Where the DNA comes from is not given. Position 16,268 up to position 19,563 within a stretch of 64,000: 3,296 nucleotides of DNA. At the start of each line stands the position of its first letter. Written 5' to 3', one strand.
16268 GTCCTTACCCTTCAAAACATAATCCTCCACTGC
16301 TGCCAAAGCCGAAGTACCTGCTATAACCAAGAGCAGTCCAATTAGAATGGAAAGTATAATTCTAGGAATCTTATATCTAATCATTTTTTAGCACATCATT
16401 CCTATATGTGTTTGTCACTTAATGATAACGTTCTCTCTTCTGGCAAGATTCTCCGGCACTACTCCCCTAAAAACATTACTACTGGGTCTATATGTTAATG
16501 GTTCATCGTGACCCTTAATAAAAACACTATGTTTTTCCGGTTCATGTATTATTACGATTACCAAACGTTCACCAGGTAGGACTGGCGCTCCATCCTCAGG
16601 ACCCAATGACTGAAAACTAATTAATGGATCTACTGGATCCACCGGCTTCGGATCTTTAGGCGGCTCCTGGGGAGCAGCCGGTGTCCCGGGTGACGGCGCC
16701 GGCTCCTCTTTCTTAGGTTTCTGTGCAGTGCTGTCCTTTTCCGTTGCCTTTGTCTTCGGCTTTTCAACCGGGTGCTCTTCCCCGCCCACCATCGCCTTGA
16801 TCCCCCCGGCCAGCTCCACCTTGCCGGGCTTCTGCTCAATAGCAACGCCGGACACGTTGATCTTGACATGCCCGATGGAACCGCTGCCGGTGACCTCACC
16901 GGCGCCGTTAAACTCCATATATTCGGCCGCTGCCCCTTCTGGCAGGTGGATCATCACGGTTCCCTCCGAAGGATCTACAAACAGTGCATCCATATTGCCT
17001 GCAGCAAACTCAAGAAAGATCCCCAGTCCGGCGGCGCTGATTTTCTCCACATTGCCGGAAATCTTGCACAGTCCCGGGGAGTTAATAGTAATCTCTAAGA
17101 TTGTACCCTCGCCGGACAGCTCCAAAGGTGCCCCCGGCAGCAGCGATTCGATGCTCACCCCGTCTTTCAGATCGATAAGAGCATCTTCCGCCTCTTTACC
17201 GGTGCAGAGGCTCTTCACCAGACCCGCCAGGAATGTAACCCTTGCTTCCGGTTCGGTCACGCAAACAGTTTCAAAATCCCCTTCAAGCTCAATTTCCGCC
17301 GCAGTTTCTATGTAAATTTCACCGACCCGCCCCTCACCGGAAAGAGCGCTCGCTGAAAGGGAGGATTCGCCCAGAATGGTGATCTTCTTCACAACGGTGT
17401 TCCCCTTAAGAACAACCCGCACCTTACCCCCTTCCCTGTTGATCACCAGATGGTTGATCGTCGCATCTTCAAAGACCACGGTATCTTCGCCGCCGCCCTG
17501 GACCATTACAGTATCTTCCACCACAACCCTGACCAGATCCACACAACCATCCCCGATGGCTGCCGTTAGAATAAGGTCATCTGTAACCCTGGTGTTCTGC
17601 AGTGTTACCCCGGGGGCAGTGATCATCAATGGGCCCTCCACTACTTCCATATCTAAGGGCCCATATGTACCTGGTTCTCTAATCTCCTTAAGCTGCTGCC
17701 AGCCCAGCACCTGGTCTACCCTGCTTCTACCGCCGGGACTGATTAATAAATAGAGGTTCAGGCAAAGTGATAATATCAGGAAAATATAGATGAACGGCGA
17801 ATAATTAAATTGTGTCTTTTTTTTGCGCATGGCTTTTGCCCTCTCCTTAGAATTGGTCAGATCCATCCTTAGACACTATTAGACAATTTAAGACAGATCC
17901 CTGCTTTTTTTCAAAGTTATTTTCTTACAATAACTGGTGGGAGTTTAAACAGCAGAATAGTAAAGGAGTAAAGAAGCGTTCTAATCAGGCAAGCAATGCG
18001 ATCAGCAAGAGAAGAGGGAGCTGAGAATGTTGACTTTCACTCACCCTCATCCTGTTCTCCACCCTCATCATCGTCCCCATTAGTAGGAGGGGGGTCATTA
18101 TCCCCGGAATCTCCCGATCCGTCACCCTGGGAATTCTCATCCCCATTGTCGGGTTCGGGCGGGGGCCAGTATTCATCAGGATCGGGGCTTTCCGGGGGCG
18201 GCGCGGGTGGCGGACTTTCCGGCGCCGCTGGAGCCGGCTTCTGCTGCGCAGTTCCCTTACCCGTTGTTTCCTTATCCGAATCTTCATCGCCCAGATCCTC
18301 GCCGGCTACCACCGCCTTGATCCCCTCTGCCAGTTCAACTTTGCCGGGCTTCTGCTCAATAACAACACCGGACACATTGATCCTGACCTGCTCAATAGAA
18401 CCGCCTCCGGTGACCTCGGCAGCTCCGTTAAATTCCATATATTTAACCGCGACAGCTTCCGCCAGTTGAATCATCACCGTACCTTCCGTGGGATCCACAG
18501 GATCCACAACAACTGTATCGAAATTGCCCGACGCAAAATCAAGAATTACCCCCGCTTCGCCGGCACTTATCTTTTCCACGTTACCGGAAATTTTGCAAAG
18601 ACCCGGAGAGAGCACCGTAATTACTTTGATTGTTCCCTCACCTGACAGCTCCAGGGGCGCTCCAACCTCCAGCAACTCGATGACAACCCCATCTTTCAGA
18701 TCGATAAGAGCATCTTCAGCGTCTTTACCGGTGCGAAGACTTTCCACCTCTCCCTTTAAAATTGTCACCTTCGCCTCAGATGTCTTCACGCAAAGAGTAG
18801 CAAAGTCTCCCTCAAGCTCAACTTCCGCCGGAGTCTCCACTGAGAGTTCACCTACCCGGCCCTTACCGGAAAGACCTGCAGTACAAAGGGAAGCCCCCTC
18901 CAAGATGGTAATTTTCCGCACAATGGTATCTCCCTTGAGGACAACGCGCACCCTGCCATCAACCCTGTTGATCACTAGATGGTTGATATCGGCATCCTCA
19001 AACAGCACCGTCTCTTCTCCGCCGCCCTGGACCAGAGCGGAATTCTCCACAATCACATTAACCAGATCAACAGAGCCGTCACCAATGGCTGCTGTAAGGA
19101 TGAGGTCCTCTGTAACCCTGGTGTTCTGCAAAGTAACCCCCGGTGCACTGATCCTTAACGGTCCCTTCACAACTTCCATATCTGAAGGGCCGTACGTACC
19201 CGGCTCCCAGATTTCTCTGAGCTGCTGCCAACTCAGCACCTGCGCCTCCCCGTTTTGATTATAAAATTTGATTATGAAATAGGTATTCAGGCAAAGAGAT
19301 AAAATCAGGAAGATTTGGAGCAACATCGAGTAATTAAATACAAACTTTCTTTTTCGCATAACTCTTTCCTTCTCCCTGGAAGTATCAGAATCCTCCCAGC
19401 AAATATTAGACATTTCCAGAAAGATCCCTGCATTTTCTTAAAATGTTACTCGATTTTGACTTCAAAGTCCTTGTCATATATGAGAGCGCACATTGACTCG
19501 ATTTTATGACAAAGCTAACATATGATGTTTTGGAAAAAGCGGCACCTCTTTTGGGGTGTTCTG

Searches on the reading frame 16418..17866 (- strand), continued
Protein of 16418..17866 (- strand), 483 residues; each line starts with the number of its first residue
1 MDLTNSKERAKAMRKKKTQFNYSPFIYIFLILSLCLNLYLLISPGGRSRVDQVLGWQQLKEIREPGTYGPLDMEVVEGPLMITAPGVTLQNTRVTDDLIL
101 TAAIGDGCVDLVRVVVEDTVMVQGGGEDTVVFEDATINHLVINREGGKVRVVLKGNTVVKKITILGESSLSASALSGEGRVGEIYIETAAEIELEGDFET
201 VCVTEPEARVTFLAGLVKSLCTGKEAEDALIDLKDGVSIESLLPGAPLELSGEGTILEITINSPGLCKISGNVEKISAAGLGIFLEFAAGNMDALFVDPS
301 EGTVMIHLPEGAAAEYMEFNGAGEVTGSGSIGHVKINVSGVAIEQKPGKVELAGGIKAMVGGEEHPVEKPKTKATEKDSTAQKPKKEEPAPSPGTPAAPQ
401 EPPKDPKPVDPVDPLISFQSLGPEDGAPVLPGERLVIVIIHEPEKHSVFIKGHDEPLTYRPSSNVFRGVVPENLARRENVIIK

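Call 31: fold_search(model_id=the predicted structure, library=pdb)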
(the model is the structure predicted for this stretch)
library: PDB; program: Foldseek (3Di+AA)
matches with E <= 10: 128; with E <= 0.001: 0
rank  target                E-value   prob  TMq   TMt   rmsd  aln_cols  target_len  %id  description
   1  5gzt_B                4.8e-03  1.00  0.27  0.11  21.9       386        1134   13  Crystal Structure of Chitinase ChiW from Paenibacillus sp. str. FPU-7 Reveals a Novel Type of Bacterial Cell-Surface-E (released 2016-12-28)
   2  5gzt_A                4.0e-02  1.00  0.14  0.90   1.2        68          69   41  Crystal Structure of Chitinase ChiW from Paenibacillus sp. str. FPU-7 Reveals a Novel Type of Bacterial Cell-Surface-E (released 2016-12-28)
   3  3h09_A                1.5e-01  0.18  0.16  0.10  15.9       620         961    7  The structure of Haemophilus influenzae IgA1 protease (released 2009-04-21)
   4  4xlc                  2.2e-01  0.16  0.20  0.17  23.8       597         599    8  Tailspike protein double mutant D339N/E372A of E. coli bacteriophage HK620 (released 2016-01-20)
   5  2x85_A                2.3e-01  0.20  0.22  0.18  23.6       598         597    8  Tailspike protein of E. coli bacteriophage HK620 in complex with hexasaccharide (released 2011-03-23)
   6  4xn0                  2.6e-01  0.23  0.25  0.21  23.9       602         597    8  Tailspike protein mutant E372A of E. coli bacteriophage HK620 (released 2016-01-27)
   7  4kh3                  2.9e-01  0.08  0.13  0.13  18.4       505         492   13  Structure of a bacterial self-associating protein (released 2014-01-15)
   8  2x6w_A                3.5e-01  0.16  0.24  0.20  23.5       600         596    8  Tailspike protein mutant E372Q of E.coli bacteriophage HK620 in complex with hexasaccharide (released 2011-03-02)
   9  7o7t                  3.7e-01  0.09  0.15  0.11  22.2       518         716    7  Structure of the PL6 family alginate lyase Patl3640 from Pseudoalteromonas atlantica T6c in complex with 4-deoxy-L-eryth (released 2021-07-28)
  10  7xz7_A                4.5e-01  0.16  0.20  0.21  14.3       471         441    8  Mutant (D137A) of the N-terminal domain of fucoidan lyase FdlA (released 2022-09-28)
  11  2x6x_A                4.7e-01  0.13  0.21  0.18  24.1       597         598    8  Tailspike protein mutant D339N of E.coli bacteriophage HK620 in complex with hexasaccharide (released 2011-03-02)
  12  4xlh                  5.2e-01  0.10  0.20  0.17  23.4       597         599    8  Tailspike protein double mutant D339A/E372A of E. coli bacteriophage HK620 (released 2016-01-20)
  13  4xla_A                5.7e-01  0.10  0.19  0.16  23.5       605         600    8  Tailspike protein mutant D339A of E. coli bacteriophage HK620 IN COMPLEX WITH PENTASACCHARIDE (released 2016-01-20)
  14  7koh_B                5.7e-01  0.05  0.12  0.11  18.3       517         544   13  Crystal structure of antigen 43 from Escherichia coli EDL933 (released 2022-03-09)
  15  4xot_A                6.3e-01  0.11  0.21  0.18  23.6       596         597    8  Tailspike protein mutant E372Q of E. coli bacteriophage HK620 in complex with pentasaccharide (released 2016-01-27)
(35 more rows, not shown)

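Call 32: search_solved_structures(query=A2, max_evalue=0.01, show_alignments=3)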
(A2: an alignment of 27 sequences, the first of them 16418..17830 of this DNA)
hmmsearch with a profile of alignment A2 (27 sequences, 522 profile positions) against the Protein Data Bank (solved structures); distinct sequences matched with E-value up to 0.01: 2.
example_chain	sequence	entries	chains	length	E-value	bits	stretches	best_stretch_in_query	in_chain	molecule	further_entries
5gzt_A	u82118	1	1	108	5.5e-17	65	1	52-116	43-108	Chitinase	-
5gzt_B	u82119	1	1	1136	2.3e-15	59.6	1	118-253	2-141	Chitinase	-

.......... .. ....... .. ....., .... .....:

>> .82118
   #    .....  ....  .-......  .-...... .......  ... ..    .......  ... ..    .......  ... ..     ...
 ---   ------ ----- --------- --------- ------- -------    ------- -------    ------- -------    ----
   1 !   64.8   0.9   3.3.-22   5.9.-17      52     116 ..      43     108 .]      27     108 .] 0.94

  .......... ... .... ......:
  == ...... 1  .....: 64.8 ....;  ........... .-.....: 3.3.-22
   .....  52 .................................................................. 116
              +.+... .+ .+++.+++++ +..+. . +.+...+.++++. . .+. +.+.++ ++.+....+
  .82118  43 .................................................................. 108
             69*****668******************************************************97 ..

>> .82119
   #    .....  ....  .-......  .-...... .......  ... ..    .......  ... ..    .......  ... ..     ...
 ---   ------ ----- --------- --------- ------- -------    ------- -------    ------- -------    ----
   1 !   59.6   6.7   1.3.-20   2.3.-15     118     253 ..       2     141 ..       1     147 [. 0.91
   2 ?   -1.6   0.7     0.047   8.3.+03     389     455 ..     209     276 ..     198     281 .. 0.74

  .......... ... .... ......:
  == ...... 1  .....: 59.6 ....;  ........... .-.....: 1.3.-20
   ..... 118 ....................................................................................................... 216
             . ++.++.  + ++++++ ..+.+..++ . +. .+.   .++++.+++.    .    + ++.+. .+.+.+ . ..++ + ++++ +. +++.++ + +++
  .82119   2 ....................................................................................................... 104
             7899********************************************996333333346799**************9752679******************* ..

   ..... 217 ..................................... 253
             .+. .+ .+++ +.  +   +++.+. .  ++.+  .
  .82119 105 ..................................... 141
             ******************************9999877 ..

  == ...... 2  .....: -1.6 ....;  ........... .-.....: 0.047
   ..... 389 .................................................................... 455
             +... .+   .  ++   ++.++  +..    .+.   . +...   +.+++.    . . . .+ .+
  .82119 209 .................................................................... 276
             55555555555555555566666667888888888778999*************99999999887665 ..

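Call 42: search_protein_families(library=ncbifam, proteins=[window:16418-17830:-], max_evalue=0.1)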
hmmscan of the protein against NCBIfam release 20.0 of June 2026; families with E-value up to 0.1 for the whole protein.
window:16418-17830:- (471 aa): 0 families

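Call 72: search_protein_families(library=pfam, proteins=[P0050, P0057, P0060, P0094, P0148, P0155, P0110], max_evalue=0.00001)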
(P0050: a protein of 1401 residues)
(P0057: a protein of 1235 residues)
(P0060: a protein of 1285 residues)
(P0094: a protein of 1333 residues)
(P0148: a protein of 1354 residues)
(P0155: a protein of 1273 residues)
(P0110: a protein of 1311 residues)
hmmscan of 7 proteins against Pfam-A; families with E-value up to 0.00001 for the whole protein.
P0050 (1401 aa): 5 families
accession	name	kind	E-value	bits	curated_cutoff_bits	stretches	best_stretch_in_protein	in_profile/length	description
PF00395.25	SLH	-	9e-49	163.6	20.8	3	103-146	1-44/44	S-layer homology domain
PF15902.12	Sortilin-Vps10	-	8.5e-28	97.7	33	1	795-906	1-114/446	Sortilin, neurotensin receptor 3,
PF14870.12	PSII_BNR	-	7.6e-19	68.5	27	2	673-809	8-139/303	Photosynthesis system II assembly factor YCF48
PF02368.24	Big_2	-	9e-09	35.6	22.8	1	606-655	21-70/79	Bacterial Ig-like domain (group 2)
PF02012.26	BNR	-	2.7e-06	26.9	27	0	798-808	1-11/12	BNR/Asp-box repeat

P0057 (1235 aa): 2 families
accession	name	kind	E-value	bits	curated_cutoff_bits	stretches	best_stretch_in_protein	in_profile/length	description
PF00395.25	SLH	-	4.8e-33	113.3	20.8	3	41-80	4-44/44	S-layer homology domain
PF13620.12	CarboxypepD_reg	-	2.2e-06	28.4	32.3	0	788-850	3-62/82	Carboxypeptidase regulatory-like domain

P0060 (1285 aa): 2 families
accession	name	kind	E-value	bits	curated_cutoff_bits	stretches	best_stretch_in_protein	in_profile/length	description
PF00395.25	SLH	-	4.6e-34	116.6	20.8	3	32-73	1-43/44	S-layer homology domain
PF00041.27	fn3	-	2.6e-15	56.8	25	1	1104-1182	2-82/84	Fibronectin type III domain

P0094 (1333 aa): 3 families
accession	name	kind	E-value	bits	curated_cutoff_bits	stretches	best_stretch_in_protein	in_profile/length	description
PF00395.25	SLH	-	1.1e-34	118.5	20.8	3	95-138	1-44/44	S-layer homology domain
PF08309.17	LVIVD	-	2.4e-30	104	20.2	2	1219-1251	10-42/42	LVIVD repeat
PF07581.17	Glug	-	1.7e-14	53.6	20.5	1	829-854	2-28/28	The GLUG motif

P0148 (1354 aa): 5 families
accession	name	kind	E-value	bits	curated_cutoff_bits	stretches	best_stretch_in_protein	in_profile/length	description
PF18998.6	Flg_new_2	-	2e-37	127.4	23.6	2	1019-1087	2-71/73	Divergent InlB B-repeat domain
PF00395.25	SLH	-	1.5e-35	121.3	20.8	3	149-192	1-43/44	S-layer homology domain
PF13290.12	CHB_HEX_C_1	-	4.7e-20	71.7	22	1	844-910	1-66/67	Chitobiase/beta-hexosaminidase C-terminal domain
PF13287.12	Fn3_assoc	-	9.7e-16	58.1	23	1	855-914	1-59/59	Fn3 associated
PF12733.13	Cadherin-like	-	1.8e-11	44.7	24.2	1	922-1011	1-89/89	Cadherin-like beta sandwich domain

P0155 (1273 aa): 3 families
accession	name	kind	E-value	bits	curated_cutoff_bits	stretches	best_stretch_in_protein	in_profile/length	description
PF00395.25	SLH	-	5.1e-33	113.2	20.8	3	129-172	1-43/44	S-layer homology domain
PF13205.12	Big_5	-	2.2e-14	54.5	23.6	2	522-605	16-100/105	Bacterial Ig-like domain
PF04234.18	CopC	-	2e-07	32.3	23.3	0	822-889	19-78/92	CopC domain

P0110 (1311 aa): 1 family
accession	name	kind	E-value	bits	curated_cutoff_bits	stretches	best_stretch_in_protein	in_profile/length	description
PF00395.25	SLH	-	3.1e-35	120.3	20.8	3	150-193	1-43/44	S-layer homology domain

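Call 73: find_encoding_contigs(protein=P0001, flank=1000, max_places=3)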
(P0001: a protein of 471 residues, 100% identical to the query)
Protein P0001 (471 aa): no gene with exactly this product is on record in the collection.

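Call 74: list_cluster_members(proteins=[P0001, P0005, P0010])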
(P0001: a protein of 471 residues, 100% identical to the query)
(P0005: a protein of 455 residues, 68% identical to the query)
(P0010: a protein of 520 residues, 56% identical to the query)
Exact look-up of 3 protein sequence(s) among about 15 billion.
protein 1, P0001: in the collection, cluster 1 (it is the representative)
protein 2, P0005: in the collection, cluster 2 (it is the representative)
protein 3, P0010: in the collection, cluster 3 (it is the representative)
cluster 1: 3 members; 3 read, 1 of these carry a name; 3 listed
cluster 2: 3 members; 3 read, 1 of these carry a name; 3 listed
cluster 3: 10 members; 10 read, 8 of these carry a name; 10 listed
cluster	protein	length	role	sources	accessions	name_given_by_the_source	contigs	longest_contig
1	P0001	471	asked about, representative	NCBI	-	-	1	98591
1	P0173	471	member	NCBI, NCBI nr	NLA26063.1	MAG: hypothetical protein GX878_01560 [Firmicutes bacterium] | hypothetical protein [Bacillota bacterium]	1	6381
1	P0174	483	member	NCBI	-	-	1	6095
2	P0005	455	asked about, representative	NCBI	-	-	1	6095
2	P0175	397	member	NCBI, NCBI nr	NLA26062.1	MAG: hypothetical protein GX878_01555 [Firmicutes bacterium] | hypothetical protein [Bacillota bacterium]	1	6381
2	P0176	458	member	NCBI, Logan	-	-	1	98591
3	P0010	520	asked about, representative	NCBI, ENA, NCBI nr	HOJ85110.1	MAG TPA: hypothetical protein PKY23_10440 [Bacillota bacterium] | hypothetical protein [Bacillota bacterium]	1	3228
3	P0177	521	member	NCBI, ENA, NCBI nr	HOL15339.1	MAG TPA: hypothetical protein PLZ49_03985 [Bacillota bacterium] | hypothetical protein [Bacillota bacterium]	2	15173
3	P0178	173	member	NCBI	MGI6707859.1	MAG: hypothetical protein ACOX33_01830 [Dethiobacteria bacterium]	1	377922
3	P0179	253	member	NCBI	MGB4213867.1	MAG: hypothetical protein WBK64_03355, partial [Dethiobacteria bacterium]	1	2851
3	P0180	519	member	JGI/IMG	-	hypothetical protein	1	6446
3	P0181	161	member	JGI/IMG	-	hypothetical protein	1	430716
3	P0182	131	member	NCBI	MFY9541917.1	MAG: hypothetical protein WAR23_05010, partial [Dethiobacteria bacterium]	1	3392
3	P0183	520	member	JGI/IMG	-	hypothetical protein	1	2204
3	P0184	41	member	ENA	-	-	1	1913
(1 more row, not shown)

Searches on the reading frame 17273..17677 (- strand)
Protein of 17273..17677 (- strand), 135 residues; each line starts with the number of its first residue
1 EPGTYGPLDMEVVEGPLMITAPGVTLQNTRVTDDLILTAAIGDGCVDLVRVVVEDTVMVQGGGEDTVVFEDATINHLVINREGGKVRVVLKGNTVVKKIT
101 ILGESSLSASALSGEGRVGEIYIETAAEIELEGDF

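Call 40: find_related_loci(query=A3, collection=genome_contigs, flank=8000)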
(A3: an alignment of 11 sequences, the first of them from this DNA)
Query A3 (135 aa) in genome_contigs; peptide patterns used: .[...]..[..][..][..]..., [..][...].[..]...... (x = any residue, [..] = any of these).
176 stretches matched a pattern; 19 encode a relative of the query (tblastn E <= 1e-3); 19 distinct loci.
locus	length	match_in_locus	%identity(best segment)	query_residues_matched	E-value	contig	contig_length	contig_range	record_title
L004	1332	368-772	86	1-135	1e-76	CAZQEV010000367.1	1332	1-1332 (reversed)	MAG TPA_asm: uncultured Syntrophomonadaceae bacterium isolate binchicken_co39_384 genome assembly, contig: NODE_186891_l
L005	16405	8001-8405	79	1-135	2e-68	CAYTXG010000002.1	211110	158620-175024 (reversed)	MAG TPA_asm: uncultured Syntrophomonadaceae bacterium isolate binchicken_co39_612 genome assembly, contig: NODE_47_lengt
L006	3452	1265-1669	79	1-135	8e-67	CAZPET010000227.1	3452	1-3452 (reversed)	MAG TPA_asm: uncultured Syntrophomonadaceae bacterium isolate binchicken_co88_589 genome assembly, contig: NODE_51953_le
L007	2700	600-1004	68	1-135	9e-58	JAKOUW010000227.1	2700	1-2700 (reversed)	MAG: Chloroflexota bacterium isolate JPNG_maxbin.019 k201_249941, whole genome shotgun sequence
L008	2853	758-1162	67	1-135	4e-53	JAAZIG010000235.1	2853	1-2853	MAG: Bacillota bacterium isolate AS19jrsBPTG_2 18039_AS19, whole genome shotgun sequence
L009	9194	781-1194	38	1-135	2e-23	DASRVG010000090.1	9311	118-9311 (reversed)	MAG TPA_asm: Clostridia bacterium isolate SMAG_U9083 k141_24736, whole genome shotgun sequence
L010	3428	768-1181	38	1-135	2e-23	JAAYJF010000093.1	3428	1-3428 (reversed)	MAG: Clostridiales bacterium isolate AS10tlH2TH_240 80272_AS10, whole genome shotgun sequence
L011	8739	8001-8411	39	2-135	4e-23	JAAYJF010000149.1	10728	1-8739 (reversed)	MAG: Clostridiales bacterium isolate AS10tlH2TH_240 28545_AS10, whole genome shotgun sequence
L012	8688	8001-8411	38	2-135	8e-23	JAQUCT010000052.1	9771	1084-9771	MAG: Bacillota bacterium isolate STCSWMC_137 NODE_21343_length_9771_cov_7.796765_ST_CSWMC, whole genome shotgun sequence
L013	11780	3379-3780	39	1-135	8e-22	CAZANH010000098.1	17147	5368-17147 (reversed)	MAG TPA_asm: uncultured Eubacteriales bacterium isolate SRP067234_co1_28 genome assembly, contig: k99_1027156, whole gen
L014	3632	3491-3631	81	1-47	2e-21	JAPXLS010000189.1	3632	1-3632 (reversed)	MAG: Bacillota bacterium isolate binned_ad_5.22 NODE_26931_length_3632_cov_1.902710, whole genome shotgun sequence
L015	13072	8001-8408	38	3-135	3e-21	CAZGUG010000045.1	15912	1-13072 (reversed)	MAG TPA_asm: uncultured Clostridium sp. isolate SRP241326_co3_307 genome assembly, contig: NODE_4762_length_15912_cov_11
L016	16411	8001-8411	35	2-135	3e-21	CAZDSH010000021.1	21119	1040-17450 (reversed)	MAG TPA_asm: uncultured Clostridiaceae bacterium isolate SRP192927_co8_352 genome assembly, contig: NODE_1976_length_211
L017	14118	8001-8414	32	3-135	6e-21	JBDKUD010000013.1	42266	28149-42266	MAG: Syntrophomonas sp. isolate 7_bin.41_R1 c_000000212678, whole genome shotgun sequence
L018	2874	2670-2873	59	1-68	7e-21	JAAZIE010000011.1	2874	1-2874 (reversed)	MAG: Bacillota bacterium isolate AS19jrsBPTG_13 823_AS19, whole genome shotgun sequence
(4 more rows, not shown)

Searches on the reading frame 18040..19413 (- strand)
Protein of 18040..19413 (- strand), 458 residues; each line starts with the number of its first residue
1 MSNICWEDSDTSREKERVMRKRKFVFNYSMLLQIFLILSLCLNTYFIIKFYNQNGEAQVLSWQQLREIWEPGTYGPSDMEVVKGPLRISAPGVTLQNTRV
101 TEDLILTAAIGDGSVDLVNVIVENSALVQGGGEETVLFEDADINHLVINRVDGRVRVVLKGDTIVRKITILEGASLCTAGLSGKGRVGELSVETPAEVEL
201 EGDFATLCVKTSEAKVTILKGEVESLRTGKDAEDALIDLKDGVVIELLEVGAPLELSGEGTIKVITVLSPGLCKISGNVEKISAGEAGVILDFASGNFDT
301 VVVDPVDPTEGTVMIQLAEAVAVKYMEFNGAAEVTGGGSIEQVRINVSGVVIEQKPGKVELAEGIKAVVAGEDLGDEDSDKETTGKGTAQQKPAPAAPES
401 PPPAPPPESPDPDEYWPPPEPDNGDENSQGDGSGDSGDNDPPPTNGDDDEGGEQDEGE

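Call 4: search_protein_families(library=pfam, proteins=[window:18040-19413:-], max_evalue=1)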
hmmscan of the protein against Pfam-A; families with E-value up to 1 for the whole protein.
window:18040-19413:- (458 aa): 1 family
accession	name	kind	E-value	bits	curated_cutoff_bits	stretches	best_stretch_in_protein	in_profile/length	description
PF18886.6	DUF5649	-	0.013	16.2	25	0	313-349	4-41/68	Repeats of unknown function (DUF5649)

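Call 42: search_protein_families(library=ncbifam, proteins=[window:18040-19359:-], max_evalue=0.1)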
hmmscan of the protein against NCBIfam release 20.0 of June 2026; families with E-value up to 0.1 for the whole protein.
window:18040-19359:- (440 aa): 0 families
